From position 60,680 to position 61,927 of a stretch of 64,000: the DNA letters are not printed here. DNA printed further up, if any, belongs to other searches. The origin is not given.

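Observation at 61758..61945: Abrupt truncation of a thioesterase gene marks a probable insertion or rearrangement junction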

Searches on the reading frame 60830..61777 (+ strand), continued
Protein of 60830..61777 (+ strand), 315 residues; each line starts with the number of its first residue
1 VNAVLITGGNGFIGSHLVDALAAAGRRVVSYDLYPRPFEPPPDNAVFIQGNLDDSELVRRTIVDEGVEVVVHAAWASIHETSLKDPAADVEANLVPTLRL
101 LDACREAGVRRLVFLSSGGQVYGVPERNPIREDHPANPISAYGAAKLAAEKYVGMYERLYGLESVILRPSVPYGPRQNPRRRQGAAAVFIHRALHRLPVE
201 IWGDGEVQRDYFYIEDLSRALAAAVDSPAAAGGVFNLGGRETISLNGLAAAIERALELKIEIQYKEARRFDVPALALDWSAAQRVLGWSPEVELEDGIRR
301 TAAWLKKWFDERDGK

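Call 35: find_homologous_proteins(query=window:60830-61777:+, max_evalue=1e-60)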
Query window:60830-61777:+ (315 aa): 1024 proteins with E <= 1e-60 among 8000 candidates; the best 120 are listed.
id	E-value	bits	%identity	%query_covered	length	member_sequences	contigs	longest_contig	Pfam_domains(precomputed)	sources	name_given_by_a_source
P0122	2.4e-206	702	100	100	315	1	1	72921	PF04321.24,PF16363.12,PF02719.22,PF05368.20,PF01073.26,PF07993.19,PF13460.13,PF01370.28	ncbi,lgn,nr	ncbi:MAG TPA: NAD-dependent epimerase/dehydratase family protein [Anaerolineales bacterium]|nr:NAD-d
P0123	6.0e-172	589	83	99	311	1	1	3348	PF04321.24,PF16363.12,PF02719.22,PF05368.20,PF01073.26,PF07993.19,PF13460.13,PF01370.28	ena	-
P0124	2.8e-171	587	83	99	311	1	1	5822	PF04321.24,PF16363.12,PF02719.22,PF05368.20,PF01073.26,PF07993.19,PF13460.13,PF01370.28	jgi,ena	-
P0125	9.7e-171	585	82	99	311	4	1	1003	PF04321.24,PF16363.12,PF02719.22,PF05368.20,PF01073.26,PF07993.19,PF13460.13,PF01370.28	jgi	jgi:UDP-glucose 4-epimerase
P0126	3.7e-170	583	83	99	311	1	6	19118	PF04321.24,PF16363.12,PF02719.22,PF05368.20,PF01073.26,PF07993.19,PF13460.13,PF01370.28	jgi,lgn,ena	jgi:UDP-glucose 4-epimerase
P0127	4.7e-168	577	81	99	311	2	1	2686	PF04321.24,PF16363.12,PF02719.22,PF05368.20,PF01073.26,PF07993.19,PF13460.13,PF01370.28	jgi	jgi:UDP-glucose 4-epimerase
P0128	2.7e-141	489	69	98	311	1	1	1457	PF04321.24,PF16363.12,PF02719.22,PF01073.26,PF07993.19,PF13460.13,PF01370.28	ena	-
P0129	1.5e-136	473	67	98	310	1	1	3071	PF04321.24,PF16363.12,PF01073.26,PF07993.19,PF13460.13,PF01370.28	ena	-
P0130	7.3e-125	435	60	99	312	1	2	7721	PF04321.24,PF16363.12,PF02719.22,PF05368.20,PF01073.26,PF07993.19,PF13460.13,PF01370.28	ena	-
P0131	2.4e-124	433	60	98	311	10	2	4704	PF04321.24,PF16363.12,PF02719.22,PF05368.20,PF01073.26,PF07993.19,PF13460.13,PF01370.28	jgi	jgi:UDP-glucose 4-epimerase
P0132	3.3e-124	433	60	98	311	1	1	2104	PF04321.24,PF16363.12,PF02719.22,PF01073.26,PF07993.19,PF13460.13,PF01370.28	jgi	jgi:UDP-glucose 4-epimerase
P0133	1.3e-122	427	60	98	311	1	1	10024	PF04321.24,PF16363.12,PF02719.22,PF05368.20,PF01073.26,PF07993.19,PF13460.13,PF01370.28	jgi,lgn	-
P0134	2.6e-122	426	59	98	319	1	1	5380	PF08659.17,PF04321.24,PF16363.12,PF02719.22,PF01073.26,PF07993.19,PF13460.13,PF01370.28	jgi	jgi:UDP-glucose 4-epimerase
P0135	2.6e-122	426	59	99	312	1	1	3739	PF04321.24,PF16363.12,PF02719.22,PF05368.20,PF01073.26,PF07993.19,PF13460.13,PF01370.28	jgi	jgi:UDP-glucose 4-epimerase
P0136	3.9e-122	426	58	99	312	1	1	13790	PF04321.24,PF16363.12,PF02719.22,PF01073.26,PF07993.19,PF13460.13,PF01370.28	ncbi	-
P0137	5.1e-122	425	59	98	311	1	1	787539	PF04321.24,PF16363.12,PF02719.22,PF05368.20,PF01073.26,PF07993.19,PF13460.13,PF01370.28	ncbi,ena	-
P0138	1.1e-121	424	59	98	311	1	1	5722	PF04321.24,PF16363.12,PF02719.22,PF05368.20,PF01073.26,PF07993.19,PF13460.13,PF01370.28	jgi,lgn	jgi:UDP-glucose 4-epimerase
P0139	2.4e-121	423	60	98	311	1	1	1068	PF04321.24,PF16363.12,PF02719.22,PF01073.26,PF07993.19,PF13460.13,PF01370.28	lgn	-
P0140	8.6e-121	421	59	98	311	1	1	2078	PF04321.24,PF16363.12,PF02719.22,PF05368.20,PF01073.26,PF07993.19,PF13460.13,PF01370.28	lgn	-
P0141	1.1e-120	421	59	98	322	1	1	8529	PF04321.24,PF16363.12,PF02719.22,PF05368.20,PF01073.26,PF07993.19,PF13460.13,PF01370.28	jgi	jgi:UDP-glucose 4-epimerase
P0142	1.1e-120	421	58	98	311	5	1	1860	PF04321.24,PF16363.12,PF02719.22,PF01073.26,PF07993.19,PF13460.13,PF01370.28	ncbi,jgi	-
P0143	1.4e-120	421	60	97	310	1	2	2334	PF04321.24,PF16363.12,PF02719.22,PF01073.26,PF07993.19,PF13460.13,PF01370.28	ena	-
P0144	1.6e-120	420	58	98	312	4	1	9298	PF04321.24,PF16363.12,PF02719.22,PF05368.20,PF01073.26,PF07993.19,PF13460.13,PF01370.28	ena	-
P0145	3.7e-120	419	59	98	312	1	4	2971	PF04321.24,PF16363.12,PF02719.22,PF05368.20,PF01073.26,PF07993.19,PF13460.13,PF01370.28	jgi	jgi:UDP-glucose 4-epimerase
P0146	3.9e-120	419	58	98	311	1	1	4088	PF04321.24,PF16363.12,PF02719.22,PF05368.20,PF01073.26,PF07993.19,PF13460.13,PF01370.28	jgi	jgi:UDP-glucose 4-epimerase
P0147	4.2e-120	419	59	98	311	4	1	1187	PF04321.24,PF16363.12,PF02719.22,PF05368.20,PF01073.26,PF07993.19,PF13460.13,PF01370.28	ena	-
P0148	9.5e-120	418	59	98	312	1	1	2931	PF04321.24,PF16363.12,PF02719.22,PF05368.20,PF01073.26,PF07993.19,PF13460.13,PF01370.28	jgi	jgi:UDP-glucose 4-epimerase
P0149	1.2e-119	418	59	97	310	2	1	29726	PF04321.24,PF16363.12,PF02719.22,PF01073.26,PF07993.19,PF13460.13,PF01370.28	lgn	-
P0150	1.5e-119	417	60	97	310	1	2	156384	PF04321.24,PF16363.12,PF02719.22,PF01073.26,PF07993.19,PF13460.13,PF01370.28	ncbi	-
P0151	1.6e-119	417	58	97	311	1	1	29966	PF04321.24,PF16363.12,PF02719.22,PF05368.20,PF01073.26,PF07993.19,PF13460.13,PF01370.28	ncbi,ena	-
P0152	1.7e-119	417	58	98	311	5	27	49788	PF04321.24,PF16363.12,PF02719.22,PF05368.20,PF01073.26,PF07993.19,PF13460.13,PF01370.28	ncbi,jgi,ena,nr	ncbi:NAD-dependent epimerase/dehydratase family protein [bacterium]|nr:NAD-dependent epimerase/dehyd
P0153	1.8e-119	417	58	99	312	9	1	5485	PF04321.24,PF16363.12,PF02719.22,PF05368.20,PF01073.26,PF07993.19,PF13460.13,PF01370.28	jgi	-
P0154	1.8e-119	417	59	98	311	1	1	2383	PF04321.24,PF16363.12,PF02719.22,PF01073.26,PF07993.19,PF13460.13,PF01370.28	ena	-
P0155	3.2e-119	416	58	100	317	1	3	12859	PF04321.24,PF16363.12,PF02719.22,PF05368.20,PF01073.26,PF07993.19,PF13460.13,PF01370.28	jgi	jgi:UDP-glucose 4-epimerase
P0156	3.6e-119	416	60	97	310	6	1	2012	PF04321.24,PF16363.12,PF02719.22,PF01073.26,PF07993.19,PF13460.13,PF01370.28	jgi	jgi:UDP-glucose 4-epimerase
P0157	3.8e-119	416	58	98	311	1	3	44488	PF04321.24,PF16363.12,PF02719.22,PF05368.20,PF01073.26,PF07993.19,PF13460.13,PF01370.28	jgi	jgi:UDP-glucose 4-epimerase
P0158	4.5e-119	416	57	98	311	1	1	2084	PF04321.24,PF16363.12,PF02719.22,PF05368.20,PF01073.26,PF07993.19,PF13460.13,PF01370.28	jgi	jgi:UDP-glucose 4-epimerase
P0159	5.0e-119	416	57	98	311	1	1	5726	PF04321.24,PF16363.12,PF02719.22,PF05368.20,PF01073.26,PF07993.19,PF13460.13,PF01370.28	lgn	-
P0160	5.8e-119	415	61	97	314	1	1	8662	PF04321.24,PF16363.12,PF02719.22,PF05368.20,PF01073.26,PF07993.19,PF13460.13,PF01370.28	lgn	-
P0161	7.7e-119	415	59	98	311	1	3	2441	PF04321.24,PF16363.12,PF02719.22,PF05368.20,PF01073.26,PF07993.19,PF13460.13,PF01370.28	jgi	jgi:UDP-glucose 4-epimerase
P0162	1.5e-118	414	60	97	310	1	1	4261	PF04321.24,PF16363.12,PF02719.22,PF01073.26,PF07993.19,PF13460.13,PF01370.28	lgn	-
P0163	1.7e-118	414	58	98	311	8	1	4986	PF04321.24,PF16363.12,PF02719.22,PF05368.20,PF01073.26,PF07993.19,PF13460.13,PF01370.28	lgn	-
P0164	1.8e-118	414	57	98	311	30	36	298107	PF04321.24,PF16363.12,PF02719.22,PF05368.20,PF01073.26,PF07993.19,PF13460.13,PF01370.28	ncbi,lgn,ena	-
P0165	1.9e-118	414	58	98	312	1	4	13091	PF04321.24,PF16363.12,PF02719.22,PF01073.26,PF07993.19,PF13460.13,PF01370.28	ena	-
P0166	2.7e-118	413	59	98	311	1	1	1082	PF04321.24,PF16363.12,PF02719.22,PF05368.20,PF01073.26,PF07993.19,PF13460.13,PF01370.28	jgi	jgi:UDP-glucose 4-epimerase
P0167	2.8e-118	413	59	97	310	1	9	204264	PF04321.24,PF16363.12,PF02719.22,PF01073.26,PF07993.19,PF13460.13,PF01370.28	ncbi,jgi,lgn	-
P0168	2.8e-118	413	59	98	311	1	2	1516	PF04321.24,PF16363.12,PF02719.22,PF05368.20,PF01073.26,PF07993.19,PF13460.13,PF01370.28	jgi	jgi:UDP-glucose 4-epimerase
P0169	2.8e-118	413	58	98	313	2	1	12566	PF04321.24,PF16363.12,PF02719.22,PF05368.20,PF01073.26,PF07993.19,PF13460.13,PF01370.28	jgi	jgi:UDP-glucose 4-epimerase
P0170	3.3e-118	413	57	97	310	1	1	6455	PF04321.24,PF16363.12,PF02719.22,PF01073.26,PF07993.19,PF13460.13,PF01370.28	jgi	jgi:UDP-glucose 4-epimerase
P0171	7.8e-118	412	62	98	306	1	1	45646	PF04321.24,PF16363.12,PF02719.22,PF05368.20,PF01073.26,PF07993.19,PF13460.13,PF01370.28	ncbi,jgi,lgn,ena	-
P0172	9.1e-118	411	59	98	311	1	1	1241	PF04321.24,PF16363.12,PF02719.22,PF01073.26,PF07993.19,PF13460.13,PF01370.28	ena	-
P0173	9.3e-118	411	58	98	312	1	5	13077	PF04321.24,PF16363.12,PF02719.22,PF01073.26,PF07993.19,PF13460.13,PF01370.28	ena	-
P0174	1.1e-117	411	57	97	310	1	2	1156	PF04321.24,PF16363.12,PF02719.22,PF01073.26,PF07993.19,PF13460.13,PF01370.28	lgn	-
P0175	1.3e-117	411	58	98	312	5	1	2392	PF04321.24,PF16363.12,PF02719.22,PF05368.20,PF01073.26,PF07993.19,PF13460.13,PF01370.28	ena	-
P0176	1.4e-117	411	59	98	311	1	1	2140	PF04321.24,PF16363.12,PF02719.22,PF05368.20,PF01073.26,PF07993.19,PF13460.13,PF01370.28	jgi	jgi:UDP-glucose 4-epimerase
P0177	2.2e-117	410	61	98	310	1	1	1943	PF04321.24,PF16363.12,PF02719.22,PF01073.26,PF07993.19,PF13460.13,PF01370.28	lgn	-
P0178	2.3e-117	410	59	98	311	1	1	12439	PF04321.24,PF16363.12,PF02719.22,PF01073.26,PF07993.19,PF13460.13,PF01370.28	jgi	jgi:UDP-glucose 4-epimerase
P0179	7.1e-117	408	58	98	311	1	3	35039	PF04321.24,PF16363.12,PF02719.22,PF01073.26,PF07993.19,PF13460.13,PF01370.28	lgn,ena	-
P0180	8.5e-117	408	57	98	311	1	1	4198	PF04321.24,PF16363.12,PF02719.22,PF01073.26,PF07993.19,PF13460.13,PF01370.28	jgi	jgi:UDP-glucose 4-epimerase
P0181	1.2e-116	408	59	98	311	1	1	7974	PF04321.24,PF16363.12,PF02719.22,PF01073.26,PF07993.19,PF13460.13,PF01370.28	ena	-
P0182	1.2e-116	408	58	98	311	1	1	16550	PF04321.24,PF16363.12,PF02719.22,PF05368.20,PF01073.26,PF07993.19,PF13460.13,PF01370.28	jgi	jgi:UDP-glucose 4-epimerase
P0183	1.4e-116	407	60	98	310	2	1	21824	PF04321.24,PF16363.12,PF02719.22,PF01073.26,PF07993.19,PF13460.13,PF01370.28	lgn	-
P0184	1.6e-116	407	58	98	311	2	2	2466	PF04321.24,PF16363.12,PF02719.22,PF05368.20,PF01073.26,PF07993.19,PF13460.13,PF01370.28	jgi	jgi:UDP-glucose 4-epimerase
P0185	2.2e-116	407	58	98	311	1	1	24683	PF04321.24,PF16363.12,PF02719.22,PF05368.20,PF01073.26,PF07993.19,PF13460.13,PF01370.28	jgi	jgi:UDP-glucose 4-epimerase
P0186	3.0e-116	406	58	98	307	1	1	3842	PF04321.24,PF16363.12,PF02719.22,PF01073.26,PF07993.19,PF13460.13,PF01370.28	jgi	jgi:UDP-glucose 4-epimerase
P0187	3.4e-116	406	57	97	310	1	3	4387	PF04321.24,PF16363.12,PF02719.22,PF01073.26,PF07993.19,PF13460.13,PF01370.28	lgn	-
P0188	3.8e-116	406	59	98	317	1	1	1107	PF04321.24,PF16363.12,PF02719.22,PF05368.20,PF01073.26,PF07993.19,PF13460.13,PF01370.28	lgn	-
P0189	4.0e-116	406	59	98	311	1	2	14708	PF04321.24,PF16363.12,PF02719.22,PF01073.26,PF07993.19,PF13460.13,PF01370.28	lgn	-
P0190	4.9e-116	406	57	98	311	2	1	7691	PF04321.24,PF16363.12,PF02719.22,PF01073.26,PF07993.19,PF13460.13,PF01370.28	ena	-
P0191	5.0e-116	406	57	97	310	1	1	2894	PF04321.24,PF16363.12,PF02719.22,PF01073.26,PF07993.19,PF13460.13,PF01370.28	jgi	jgi:UDP-glucose 4-epimerase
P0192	8.0e-116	405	57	98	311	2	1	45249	PF04321.24,PF16363.12,PF02719.22,PF05368.20,PF01073.26,PF07993.19,PF13460.13,PF01370.28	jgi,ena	-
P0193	1.5e-115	404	57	98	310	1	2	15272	PF04321.24,PF16363.12,PF02719.22,PF01073.26,PF07993.19,PF13460.13,PF01370.28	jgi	jgi:UDP-glucose 4-epimerase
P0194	1.6e-115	404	57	98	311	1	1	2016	PF04321.24,PF16363.12,PF02719.22,PF05368.20,PF01073.26,PF07993.19,PF13460.13,PF01370.28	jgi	jgi:UDP-glucose 4-epimerase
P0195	6.5e-115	402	59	97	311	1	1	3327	PF04321.24,PF16363.12,PF02719.22,PF05368.20,PF01073.26,PF07993.19,PF13460.13,PF01370.28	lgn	-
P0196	7.8e-115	402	56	98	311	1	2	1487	PF04321.24,PF16363.12,PF02719.22,PF01073.26,PF07993.19,PF13460.13,PF01370.28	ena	-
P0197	7.9e-115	402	57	98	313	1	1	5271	PF04321.24,PF16363.12,PF02719.22,PF01073.26,PF07993.19,PF13460.13,PF01370.28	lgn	-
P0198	1.3e-114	401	57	97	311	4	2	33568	PF04321.24,PF16363.12,PF02719.22,PF01073.26,PF07993.19,PF13460.13,PF01370.28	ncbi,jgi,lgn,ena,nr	ncbi:MAG TPA: NAD-dependent epimerase/dehydratase family protein [Pyrinomonadaceae bacterium]|jgi:Nu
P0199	1.7e-114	401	57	98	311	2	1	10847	PF04321.24,PF16363.12,PF02719.22,PF01073.26,PF07993.19,PF13460.13,PF01370.28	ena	-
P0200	1.9e-114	400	58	97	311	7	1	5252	PF04321.24,PF16363.12,PF02719.22,PF01073.26,PF07993.19,PF13460.13,PF01370.28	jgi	-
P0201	2.1e-114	400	57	97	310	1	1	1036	PF04321.24,PF16363.12,PF02719.22,PF05368.20,PF01073.26,PF07993.19,PF13460.13,PF01370.28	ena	-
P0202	2.3e-114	400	59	98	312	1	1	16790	PF04321.24,PF16363.12,PF02719.22,PF01073.26,PF07993.19,PF13460.13,PF01370.28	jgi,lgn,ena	-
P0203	3.7e-114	400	58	98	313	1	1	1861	PF04321.24,PF16363.12,PF02719.22,PF05368.20,PF01073.26,PF07993.19,PF13460.13,PF01370.28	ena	-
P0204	6.5e-114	399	54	99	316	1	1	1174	PF04321.24,PF16363.12,PF02719.22,PF01073.26,PF07993.19,PF13460.13,PF01370.28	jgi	jgi:UDP-glucose 4-epimerase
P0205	1.3e-113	398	55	98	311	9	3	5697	PF04321.24,PF16363.12,PF02719.22,PF05368.20,PF01073.26,PF07993.19,PF13460.13,PF01370.28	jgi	jgi:UDP-glucose 4-epimerase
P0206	1.3e-113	398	58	98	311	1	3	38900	PF04321.24,PF16363.12,PF02719.22,PF01073.26,PF07993.19,PF13460.13,PF01370.28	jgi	jgi:UDP-glucose 4-epimerase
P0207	7.0e-113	395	56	97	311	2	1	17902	PF04321.24,PF16363.12,PF02719.22,PF01073.26,PF07993.19,PF13460.13,PF01370.28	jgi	jgi:UDP-glucose 4-epimerase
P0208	8.3e-113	395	56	98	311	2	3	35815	PF04321.24,PF16363.12,PF02719.22,PF01073.26,PF07993.19,PF13460.13,PF01370.28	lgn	-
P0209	1.3e-112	394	55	98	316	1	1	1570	PF04321.24,PF16363.12,PF02719.22,PF01073.26,PF07993.19,PF13460.13,PF01370.28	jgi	jgi:UDP-glucose 4-epimerase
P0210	1.6e-112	394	58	98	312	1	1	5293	PF04321.24,PF16363.12,PF02719.22,PF01073.26,PF07993.19,PF13460.13,PF01370.28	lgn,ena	-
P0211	1.7e-112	394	58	98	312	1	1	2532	PF04321.24,PF16363.12,PF02719.22,PF01073.26,PF07993.19,PF13460.13,PF01370.28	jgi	-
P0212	5.2e-112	392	57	98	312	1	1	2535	PF04321.24,PF16363.12,PF02719.22,PF01073.26,PF07993.19,PF13460.13,PF01370.28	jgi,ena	-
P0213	5.6e-112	392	57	97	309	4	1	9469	PF04321.24,PF16363.12,PF02719.22,PF05368.20,PF01073.26,PF07993.19,PF13460.13,PF01370.28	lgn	-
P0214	5.8e-112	392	56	100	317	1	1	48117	PF04321.24,PF16363.12,PF02719.22,PF01073.26,PF07993.19,PF13460.13,PF01370.28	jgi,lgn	jgi:UDP-glucose 4-epimerase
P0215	6.1e-112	392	55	98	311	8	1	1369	PF04321.24,PF16363.12,PF02719.22,PF01073.26,PF07993.19,PF13460.13,PF01370.28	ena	-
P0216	9.3e-112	392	55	97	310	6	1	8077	PF04321.24,PF16363.12,PF02719.22,PF01073.26,PF07993.19,PF13460.13,PF01370.28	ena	-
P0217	1.3e-111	391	58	97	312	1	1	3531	PF04321.24,PF16363.12,PF02719.22,PF01073.26,PF07993.19,PF13460.13,PF01370.28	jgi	jgi:UDP-glucose 4-epimerase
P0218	2.3e-111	390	57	98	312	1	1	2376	PF04321.24,PF16363.12,PF02719.22,PF01073.26,PF07993.19,PF13460.13,PF01370.28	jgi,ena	-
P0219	3.1e-111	390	56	97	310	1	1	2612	PF04321.24,PF16363.12,PF02719.22,PF01073.26,PF07993.19,PF13460.13,PF01370.28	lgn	-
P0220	3.3e-111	390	57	97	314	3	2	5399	PF04321.24,PF16363.12,PF02719.22,PF01073.26,PF07993.19,PF13460.13,PF01370.28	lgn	-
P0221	4.8e-111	389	56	97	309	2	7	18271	PF04321.24,PF16363.12,PF02719.22,PF01073.26,PF07993.19,PF13460.13,PF01370.28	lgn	-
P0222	5.5e-111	389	55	98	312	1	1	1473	PF04321.24,PF16363.12,PF02719.22,PF01073.26,PF07993.19,PF13460.13,PF01370.28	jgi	jgi:UDP-glucose 4-epimerase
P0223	6.8e-111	389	55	98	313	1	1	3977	PF04321.24,PF16363.12,PF02719.22,PF05368.20,PF01073.26,PF07993.19,PF13460.13,PF01370.28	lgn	-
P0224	8.3e-111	388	56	98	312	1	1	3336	PF04321.24,PF16363.12,PF02719.22,PF01073.26,PF07993.19,PF13460.13,PF01370.28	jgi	jgi:UDP-glucose 4-epimerase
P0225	1.4e-110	388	56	98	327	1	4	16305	PF04321.24,PF16363.12,PF02719.22,PF05368.20,PF01073.26,PF07993.19,PF13460.13,PF01370.28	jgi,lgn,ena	-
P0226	1.5e-110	388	56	97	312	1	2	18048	PF04321.24,PF16363.12,PF02719.22,PF01073.26,PF07993.19,PF13460.13,PF01370.28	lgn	-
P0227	2.0e-110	387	56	98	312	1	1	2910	PF04321.24,PF16363.12,PF02719.22,PF01073.26,PF07993.19,PF13460.13,PF01370.28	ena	-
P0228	4.5e-110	386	56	98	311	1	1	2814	PF04321.24,PF16363.12,PF02719.22,PF01073.26,PF07993.19,PF13460.13,PF01370.28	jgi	jgi:UDP-glucose 4-epimerase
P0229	4.8e-110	386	57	98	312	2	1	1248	PF04321.24,PF16363.12,PF02719.22,PF01073.26,PF07993.19,PF13460.13,PF01370.28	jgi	jgi:UDP-glucose 4-epimerase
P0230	6.0e-110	386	56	98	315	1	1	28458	PF04321.24,PF16363.12,PF02719.22,PF05368.20,PF01073.26,PF07993.19,PF13460.13,PF01370.28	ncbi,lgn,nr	ncbi:MAG: NAD-dependent epimerase/dehydratase family protein [Anaerolineaceae bacterium]|nr:NAD-depe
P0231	6.7e-110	386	54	98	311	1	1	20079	PF04321.24,PF16363.12,PF02719.22,PF01073.26,PF07993.19,PF13460.13,PF01370.28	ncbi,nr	ncbi:MAG: NAD-dependent epimerase/dehydratase family protein [Anaerolineae bacterium]|nr:NAD-depende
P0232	1.3e-109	385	55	98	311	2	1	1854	PF04321.24,PF16363.12,PF02719.22,PF01073.26,PF07993.19,PF13460.13,PF01370.28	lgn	-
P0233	2.2e-109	384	55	98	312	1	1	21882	PF04321.24,PF16363.12,PF02719.22,PF01073.26,PF07993.19,PF13460.13,PF01370.28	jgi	jgi:UDP-glucose 4-epimerase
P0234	3.8e-109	383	56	98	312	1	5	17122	PF04321.24,PF16363.12,PF02719.22,PF01073.26,PF07993.19,PF13460.13,PF01370.28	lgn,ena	-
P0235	2.4e-108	380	57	97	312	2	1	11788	PF04321.24,PF16363.12,PF02719.22,PF01073.26,PF07993.19,PF13460.13,PF01370.28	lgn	-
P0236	3.8e-108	380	56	98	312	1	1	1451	PF04321.24,PF16363.12,PF02719.22,PF05368.20,PF01073.26,PF07993.19,PF13460.13,PF01370.28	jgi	jgi:UDP-glucose 4-epimerase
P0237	3.9e-108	380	56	99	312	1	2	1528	PF04321.24,PF16363.12,PF02719.22,PF01073.26,PF07993.19,PF13460.13,PF01370.28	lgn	-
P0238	8.6e-108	379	56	97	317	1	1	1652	PF04321.24,PF16363.12,PF02719.22,PF01073.26,PF07993.19,PF13460.13,PF01370.28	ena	-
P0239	1.9e-107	377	56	97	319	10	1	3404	PF08659.17,PF04321.24,PF16363.12,PF02719.22,PF01073.26,PF07993.19,PF13460.13,PF01370.28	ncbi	-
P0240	3.6e-107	377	57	97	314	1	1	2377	PF04321.24,PF16363.12,PF02719.22,PF01073.26,PF07993.19,PF13460.13,PF01370.28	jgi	jgi:UDP-glucose 4-epimerase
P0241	4.0e-107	376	55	97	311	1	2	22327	PF08659.17,PF04321.24,PF16363.12,PF02719.22,PF01073.26,PF07993.19,PF13460.13,PF01370.28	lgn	-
